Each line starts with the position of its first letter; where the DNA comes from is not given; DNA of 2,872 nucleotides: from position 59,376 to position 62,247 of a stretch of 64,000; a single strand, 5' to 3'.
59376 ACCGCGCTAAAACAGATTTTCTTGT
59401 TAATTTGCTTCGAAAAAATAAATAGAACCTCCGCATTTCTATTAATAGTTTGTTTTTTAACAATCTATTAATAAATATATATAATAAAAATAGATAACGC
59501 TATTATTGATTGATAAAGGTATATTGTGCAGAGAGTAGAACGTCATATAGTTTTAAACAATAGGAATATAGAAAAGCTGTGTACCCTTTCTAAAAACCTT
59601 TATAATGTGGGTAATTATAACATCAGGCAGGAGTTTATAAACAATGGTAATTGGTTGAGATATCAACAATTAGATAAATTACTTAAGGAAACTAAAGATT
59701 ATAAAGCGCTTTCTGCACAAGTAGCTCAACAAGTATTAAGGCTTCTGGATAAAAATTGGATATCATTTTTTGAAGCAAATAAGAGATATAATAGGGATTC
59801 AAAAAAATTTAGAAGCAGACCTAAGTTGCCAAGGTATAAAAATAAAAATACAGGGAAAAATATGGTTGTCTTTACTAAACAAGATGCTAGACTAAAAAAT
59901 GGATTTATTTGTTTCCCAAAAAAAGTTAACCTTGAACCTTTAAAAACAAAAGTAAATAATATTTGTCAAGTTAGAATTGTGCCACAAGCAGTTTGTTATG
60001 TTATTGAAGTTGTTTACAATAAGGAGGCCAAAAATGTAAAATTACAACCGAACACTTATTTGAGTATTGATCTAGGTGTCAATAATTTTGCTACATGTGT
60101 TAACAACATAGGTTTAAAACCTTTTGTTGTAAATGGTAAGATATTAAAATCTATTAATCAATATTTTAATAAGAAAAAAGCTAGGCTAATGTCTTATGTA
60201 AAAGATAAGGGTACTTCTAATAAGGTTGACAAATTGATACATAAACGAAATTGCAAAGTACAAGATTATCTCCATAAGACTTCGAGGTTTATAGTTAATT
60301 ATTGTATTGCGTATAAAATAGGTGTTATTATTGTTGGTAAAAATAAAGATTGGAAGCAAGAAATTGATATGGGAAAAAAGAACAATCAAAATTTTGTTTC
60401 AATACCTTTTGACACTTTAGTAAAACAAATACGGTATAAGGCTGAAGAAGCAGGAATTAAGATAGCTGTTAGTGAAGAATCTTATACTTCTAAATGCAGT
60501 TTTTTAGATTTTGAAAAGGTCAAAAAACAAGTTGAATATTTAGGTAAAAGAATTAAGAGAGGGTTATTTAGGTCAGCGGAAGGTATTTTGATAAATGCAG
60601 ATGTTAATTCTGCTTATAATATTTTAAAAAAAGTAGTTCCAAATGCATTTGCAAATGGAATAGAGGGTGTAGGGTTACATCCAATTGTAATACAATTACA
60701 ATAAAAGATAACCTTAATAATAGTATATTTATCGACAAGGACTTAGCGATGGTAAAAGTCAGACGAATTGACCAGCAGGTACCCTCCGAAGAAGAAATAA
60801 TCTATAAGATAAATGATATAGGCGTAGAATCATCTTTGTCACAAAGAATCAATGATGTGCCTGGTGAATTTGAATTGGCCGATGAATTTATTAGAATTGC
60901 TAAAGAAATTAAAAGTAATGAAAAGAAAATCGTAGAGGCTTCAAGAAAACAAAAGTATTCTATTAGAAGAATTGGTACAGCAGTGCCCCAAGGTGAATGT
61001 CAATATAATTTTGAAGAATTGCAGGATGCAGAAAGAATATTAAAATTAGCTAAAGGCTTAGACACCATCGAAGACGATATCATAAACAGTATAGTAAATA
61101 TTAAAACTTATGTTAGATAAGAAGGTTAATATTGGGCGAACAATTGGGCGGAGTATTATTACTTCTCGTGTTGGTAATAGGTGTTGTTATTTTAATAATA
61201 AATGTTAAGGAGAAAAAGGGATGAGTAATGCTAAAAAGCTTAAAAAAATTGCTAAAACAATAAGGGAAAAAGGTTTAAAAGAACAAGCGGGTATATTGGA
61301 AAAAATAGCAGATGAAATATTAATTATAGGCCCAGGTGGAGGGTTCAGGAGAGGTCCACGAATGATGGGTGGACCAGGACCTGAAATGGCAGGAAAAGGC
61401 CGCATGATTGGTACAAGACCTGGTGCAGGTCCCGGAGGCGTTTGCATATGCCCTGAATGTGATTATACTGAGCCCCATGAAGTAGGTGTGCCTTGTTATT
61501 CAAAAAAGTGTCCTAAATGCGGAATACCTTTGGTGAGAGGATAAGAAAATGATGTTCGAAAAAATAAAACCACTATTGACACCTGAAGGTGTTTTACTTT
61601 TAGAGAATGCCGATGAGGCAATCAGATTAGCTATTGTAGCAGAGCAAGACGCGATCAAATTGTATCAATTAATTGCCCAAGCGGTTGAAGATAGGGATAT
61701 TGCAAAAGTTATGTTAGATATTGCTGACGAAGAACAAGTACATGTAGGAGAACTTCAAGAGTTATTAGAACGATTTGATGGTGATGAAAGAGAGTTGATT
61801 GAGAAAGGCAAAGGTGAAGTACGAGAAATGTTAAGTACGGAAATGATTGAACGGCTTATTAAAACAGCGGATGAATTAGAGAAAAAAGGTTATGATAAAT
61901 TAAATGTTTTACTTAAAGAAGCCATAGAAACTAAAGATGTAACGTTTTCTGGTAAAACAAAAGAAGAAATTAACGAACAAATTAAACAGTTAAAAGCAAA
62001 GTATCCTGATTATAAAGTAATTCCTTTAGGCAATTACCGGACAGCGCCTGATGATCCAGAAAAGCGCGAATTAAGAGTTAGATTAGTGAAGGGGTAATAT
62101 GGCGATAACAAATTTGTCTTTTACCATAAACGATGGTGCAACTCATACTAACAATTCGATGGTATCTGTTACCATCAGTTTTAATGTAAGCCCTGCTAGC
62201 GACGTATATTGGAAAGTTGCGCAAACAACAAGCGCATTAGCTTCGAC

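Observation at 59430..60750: TnpB-only IS200/IS605 element inserted beside the queC gene, with a degenerate zinc finger but intact RuvC motifs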

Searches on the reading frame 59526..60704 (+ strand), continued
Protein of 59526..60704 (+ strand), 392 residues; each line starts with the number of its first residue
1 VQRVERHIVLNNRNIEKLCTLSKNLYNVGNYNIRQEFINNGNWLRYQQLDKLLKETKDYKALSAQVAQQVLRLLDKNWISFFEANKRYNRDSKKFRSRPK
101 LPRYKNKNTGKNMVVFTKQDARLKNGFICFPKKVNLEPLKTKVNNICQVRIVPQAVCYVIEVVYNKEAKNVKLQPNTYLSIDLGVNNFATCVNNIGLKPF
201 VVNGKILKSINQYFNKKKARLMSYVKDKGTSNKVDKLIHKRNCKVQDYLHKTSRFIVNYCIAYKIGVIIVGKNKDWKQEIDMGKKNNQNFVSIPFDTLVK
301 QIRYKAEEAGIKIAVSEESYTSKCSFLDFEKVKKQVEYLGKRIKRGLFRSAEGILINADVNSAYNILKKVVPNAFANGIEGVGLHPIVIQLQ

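Call 76: get_annotated_region(hit=H19, flank=1500)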
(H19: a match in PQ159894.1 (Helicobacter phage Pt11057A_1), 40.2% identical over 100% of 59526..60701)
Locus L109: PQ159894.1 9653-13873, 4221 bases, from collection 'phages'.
description: Helicobacter phage Pt11057A_1, complete genome.
organism: Helicobacter phage Pt11057A_1 (NCBI taxid 3331669)
taxonomy: Viruses
host: Helicobacter pylori Pt11057A; source: -; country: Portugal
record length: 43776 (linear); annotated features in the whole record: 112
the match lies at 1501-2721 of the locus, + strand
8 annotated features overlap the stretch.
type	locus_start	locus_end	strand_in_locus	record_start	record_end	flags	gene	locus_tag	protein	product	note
CDS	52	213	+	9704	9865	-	-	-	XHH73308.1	DNA primase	ORF_0029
CDS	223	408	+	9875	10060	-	-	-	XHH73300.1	hypothetical protein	ORF_0030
CDS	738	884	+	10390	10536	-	-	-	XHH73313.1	hypothetical protein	ORF_0031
CDS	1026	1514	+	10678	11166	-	-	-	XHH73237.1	resolvase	ORF_0032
CDS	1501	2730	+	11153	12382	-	-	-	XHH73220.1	putative transposase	ORF_0033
CDS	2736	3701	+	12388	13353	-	-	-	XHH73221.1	exonuclease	ORF_0034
CDS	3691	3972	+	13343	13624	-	-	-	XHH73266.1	hypothetical protein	ORF_0035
CDS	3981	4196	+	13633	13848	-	-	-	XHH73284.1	exonuclease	ORF_0036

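Call 79: predict_structure(alignment_id=A3)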
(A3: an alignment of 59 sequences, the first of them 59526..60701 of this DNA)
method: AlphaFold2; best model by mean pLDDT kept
length: 392 residues; sequences in the alignment: 59
mean_pLDDT: 90.0   pTM: 0.77
mean pLDDT of the five models: 90.0, 88.9, 88.9, 88.2, 87.1
residues with pLDDT >= 90: 282; 70-90: 92; 50-70: 7; < 50: 11
segments of 3 or more residues with pLDDT < 50: 279-289
pLDDT, mean of each block of 10 residues (from residue 1): 92 93 96 95 94 95 94 95 95 91 89 92 93 91 93 90 90 94 92 95 91 89 84 88 93 97 97 65 43 84 94 92 93 93 90 94 95 86 88 81
secondary structure, 60 per line:
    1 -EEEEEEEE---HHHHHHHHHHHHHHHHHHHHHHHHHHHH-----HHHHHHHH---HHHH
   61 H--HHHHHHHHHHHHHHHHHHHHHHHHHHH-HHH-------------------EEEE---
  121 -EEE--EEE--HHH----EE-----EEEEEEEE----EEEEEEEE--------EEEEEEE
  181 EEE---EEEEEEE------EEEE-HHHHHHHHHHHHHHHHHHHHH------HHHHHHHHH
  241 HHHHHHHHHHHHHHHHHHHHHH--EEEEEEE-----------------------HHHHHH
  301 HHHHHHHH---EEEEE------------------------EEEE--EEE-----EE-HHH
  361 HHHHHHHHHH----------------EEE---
elements in order: E2-9 H13-40 H46-53 H57-61 H64-90 E114-117 E122-124 E127-129 E146-153 E158-165 E174-183 E187-193 E200-203 H205-225 H232-262 E265-271 H295-308 E312-316 E341-344 E347-349 H358-370 E387-389

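Call 81: fold_search(model_id=the predicted structure, library=pdb)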
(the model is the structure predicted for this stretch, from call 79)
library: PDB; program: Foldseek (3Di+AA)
matches with E <= 10: 727; with E <= 0.001: 74
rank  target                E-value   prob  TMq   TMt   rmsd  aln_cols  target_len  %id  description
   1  8j1j_A                5.2e-17  1.00  0.67  0.63   6.0       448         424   16  Cryo-EM structure of the AsCas12f-YHAM-sgRNAS3-5v7-target DNA (released 2023-09-27)
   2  8j12_A                5.9e-17  1.00  0.67  0.62   6.0       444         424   18  Cryo-EM structure of the AsCas12f-sgRNA-target DNA ternary complex (released 2023-09-27)
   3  8h1j_A                7.9e-17  1.00  0.68  0.73   4.7       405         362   18  Cryo-EM structure of the TnpB-omegaRNA-target DNA ternary complex (released 2023-04-12)
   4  8j3r_B                2.3e-16  1.00  0.38  0.38  17.9       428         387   17  Cryo-EM structure of the AsCas12f-HKRA-sgRNAS3-5v7-target DNA (released 2023-09-27)
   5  8j3r_A                2.8e-16  1.00  0.68  0.64   6.3       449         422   18  Cryo-EM structure of the AsCas12f-HKRA-sgRNAS3-5v7-target DNA (released 2023-09-27)
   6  8dzj_A                3.2e-16  1.00  0.65  0.62   5.9       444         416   17  Cryo-EM structure of Acidibacillus sulfuroxidans Cas12f in complex with sgRNA and target DNA (released 2023-07-12)
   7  8j12_B                4.3e-16  1.00  0.38  0.38  18.5       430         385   18  Cryo-EM structure of the AsCas12f-sgRNA-target DNA ternary complex (released 2023-09-27)
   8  7wju_A                7.2e-16  1.00  0.64  0.62   6.1       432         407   17  Cryo-EM structure of the AsCas12f1-sgRNAv1-dsDNA ternary complex (released 2023-01-18)
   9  8iaz_A                5.6e-15  1.00  0.63  0.64   5.7       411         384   16  Cryo-EM structure of the ISFba1 TnpB-reRNA-dsDNA complex (released 2024-04-17)
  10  8j1j_B                5.9e-15  1.00  0.38  0.38  17.9       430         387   18  Cryo-EM structure of the AsCas12f-YHAM-sgRNAS3-5v7-target DNA (released 2023-09-27)
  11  9i8y_A                1.7e-14  1.00  0.65  0.63   6.0       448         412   14  SpCas12Cas12f1 in complex with sgRNA and cognate DNA (released 2025-07-23)
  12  9nzq_A                6.8e-14  1.00  0.67  0.63   6.5       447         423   13  Cryo-EM structure of OsCas12f-gRNA-DNA ternary complex. State II (released 2026-04-08)
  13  9n9c_A                1.7e-13  1.00  0.53  0.59   6.6       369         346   16  Cryo-EM structure of the dCas12f-gRNA complex (released 2025-12-24)
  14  9nzs_A                1.9e-13  1.00  0.63  0.60   6.4       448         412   14  Cryo-EM structure of OsCas12f-gRNA-DNA ternary complex. State III (released 2026-04-08)
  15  8exa_A                4.2e-13  1.00  0.57  0.65   5.1       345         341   21  ISDra2 TnpB in complex with reRNA and cognate DNA, conformation 1 (RuvC domain resolved) (released 2023-04-05)
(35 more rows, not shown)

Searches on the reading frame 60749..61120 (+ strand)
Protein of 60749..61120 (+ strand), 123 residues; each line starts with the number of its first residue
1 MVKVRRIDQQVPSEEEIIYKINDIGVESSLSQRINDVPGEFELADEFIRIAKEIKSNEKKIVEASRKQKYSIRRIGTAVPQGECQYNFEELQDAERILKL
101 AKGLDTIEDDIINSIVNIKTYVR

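Call 3: search_protein_families(library=pfam, proteins=[window:60749-61120:+], max_evalue=0.01)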
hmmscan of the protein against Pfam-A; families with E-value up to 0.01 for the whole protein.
window:60749-61120:+ (123 aa): 1 family
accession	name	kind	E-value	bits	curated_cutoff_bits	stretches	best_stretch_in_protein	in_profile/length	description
PF00502.25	Phycobilisome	-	0.0078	16.6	22.2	0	33-84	17-67/155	Phycobilisome protein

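Call 15: find_related_loci(query=window:60749-61117:+, collection=viral_contigs, flank=6000)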
Query window:60749-61117:+ (123 aa) in viral_contigs; peptide patterns used: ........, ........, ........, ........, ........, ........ (x = any residue, [..] = any of these).
19 stretches matched a pattern, but none encodes a relative of the query by tblastn (E <= 1e-3).

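Call 18: find_homologous_proteins(query=window:60749-61117:+, max_evalue=0.001)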
Query window:60749-61117:+ (123 aa): 1 proteins with E <= 0.001 among 8 candidates.
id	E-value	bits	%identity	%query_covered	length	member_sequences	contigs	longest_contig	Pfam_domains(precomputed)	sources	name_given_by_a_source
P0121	6.1e-70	250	100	100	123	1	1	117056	-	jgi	jgi:seryl-tRNA synthetase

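Call 73: search_protein_families(library=phrogs, proteins=[window:60749-61120:+], max_evalue=0.001)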
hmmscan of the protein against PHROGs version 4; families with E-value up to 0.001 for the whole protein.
window:60749-61120:+ (123 aa): 0 families

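Call 74: search_protein_families(library=padloc, proteins=[window:60749-61120:+], max_evalue=0.01)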
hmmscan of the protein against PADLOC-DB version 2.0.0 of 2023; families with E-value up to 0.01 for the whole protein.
window:60749-61120:+ (123 aa): 0 families

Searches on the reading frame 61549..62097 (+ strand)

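Call 73: search_protein_families(library=phrogs, proteins=[window:61549-62097:+], max_evalue=0.001)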
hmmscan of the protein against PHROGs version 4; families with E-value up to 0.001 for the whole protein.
window:61549-62097:+ (182 aa): 0 families

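Call 85: search_protein_families(library=pfam, proteins=[window:61549-62097:+], max_evalue=0.001)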
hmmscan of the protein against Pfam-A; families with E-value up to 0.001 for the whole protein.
window:61549-62097:+ (182 aa): 2 families
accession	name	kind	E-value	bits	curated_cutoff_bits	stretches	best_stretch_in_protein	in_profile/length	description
PF02915.23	Rubrerythrin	-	8.6e-10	39.6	22.8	1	23-127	1-112/137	Rubrerythrin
PF09537.16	DUF2383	-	2.7e-06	27.9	30.8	1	29-94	10-74/111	Domain of unknown function (DUF2383)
